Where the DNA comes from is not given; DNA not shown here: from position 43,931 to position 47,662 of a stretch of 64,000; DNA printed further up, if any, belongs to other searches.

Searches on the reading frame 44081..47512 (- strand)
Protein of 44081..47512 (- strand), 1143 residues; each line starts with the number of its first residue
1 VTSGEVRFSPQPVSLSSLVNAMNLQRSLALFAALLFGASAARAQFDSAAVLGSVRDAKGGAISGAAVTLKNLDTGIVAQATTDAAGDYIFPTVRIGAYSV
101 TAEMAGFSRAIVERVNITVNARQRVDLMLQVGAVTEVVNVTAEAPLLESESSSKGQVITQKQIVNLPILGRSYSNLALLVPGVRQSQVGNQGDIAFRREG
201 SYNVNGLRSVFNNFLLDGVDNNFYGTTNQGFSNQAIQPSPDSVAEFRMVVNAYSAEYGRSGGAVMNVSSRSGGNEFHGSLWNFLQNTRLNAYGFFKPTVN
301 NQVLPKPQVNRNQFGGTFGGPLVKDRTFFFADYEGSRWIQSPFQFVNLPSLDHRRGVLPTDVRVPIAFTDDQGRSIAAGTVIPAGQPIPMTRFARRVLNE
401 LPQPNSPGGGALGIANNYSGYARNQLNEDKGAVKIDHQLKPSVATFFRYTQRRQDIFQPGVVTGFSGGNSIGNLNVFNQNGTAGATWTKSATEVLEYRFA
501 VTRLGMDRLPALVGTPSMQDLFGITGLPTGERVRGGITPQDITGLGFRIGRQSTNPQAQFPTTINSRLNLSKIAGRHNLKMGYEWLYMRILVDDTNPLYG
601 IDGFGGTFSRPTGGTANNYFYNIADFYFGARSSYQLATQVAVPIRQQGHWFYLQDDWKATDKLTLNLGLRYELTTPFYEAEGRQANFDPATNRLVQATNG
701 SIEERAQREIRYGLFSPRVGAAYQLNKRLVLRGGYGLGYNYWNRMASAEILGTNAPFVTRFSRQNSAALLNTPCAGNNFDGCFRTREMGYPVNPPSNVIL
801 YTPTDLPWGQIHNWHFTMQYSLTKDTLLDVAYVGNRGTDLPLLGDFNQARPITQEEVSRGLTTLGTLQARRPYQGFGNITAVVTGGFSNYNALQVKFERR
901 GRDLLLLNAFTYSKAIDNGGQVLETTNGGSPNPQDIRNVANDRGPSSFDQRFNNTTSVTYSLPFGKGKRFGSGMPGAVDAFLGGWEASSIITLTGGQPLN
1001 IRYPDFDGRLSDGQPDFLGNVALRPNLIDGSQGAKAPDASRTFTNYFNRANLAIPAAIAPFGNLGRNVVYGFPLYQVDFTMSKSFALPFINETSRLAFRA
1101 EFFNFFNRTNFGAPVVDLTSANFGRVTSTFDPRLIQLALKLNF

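Call 44: search_protein_families(library=pfam, proteins=[window:44081-47512:-], max_evalue=0.01)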
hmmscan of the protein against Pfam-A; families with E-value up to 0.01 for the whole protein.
window:44081-47512:- (1143 aa): 6 families
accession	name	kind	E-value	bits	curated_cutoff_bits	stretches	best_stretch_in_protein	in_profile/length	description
PF25183.1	OMP_b-brl_4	-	9.6e-210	699.5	30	1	269-1136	2-838/838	Outer membrane beta barrel domain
PF13620.12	CarboxypepD_reg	-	4.4e-17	62.6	32.3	1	50-129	2-81/82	Carboxypeptidase regulatory-like domain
PF17210.9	SdrD_B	-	1.9e-05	25.2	29.7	1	55-104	17-66/112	SdrD B-like domain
PF00593.30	TonB_dep_Rec_b-barrel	-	5.1e-05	23.8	27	1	517-941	102-372/436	TonB dependent receptor-like, beta-barrel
PF13715.12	CarbopepD_reg_2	-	8.1e-05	23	32.2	1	52-130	3-77/88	CarboxypepD_reg-like domain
PF07715.20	Plug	-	0.00049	21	23.9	1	151-261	5-103/107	TonB-dependent Receptor Plug Domain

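Call 77: find_encoding_contigs(protein=window:44081-47512:-, flank=4000, max_places=6)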
Protein window:44081-47512:- (1143 aa): no gene with exactly this product is on record in the collection.
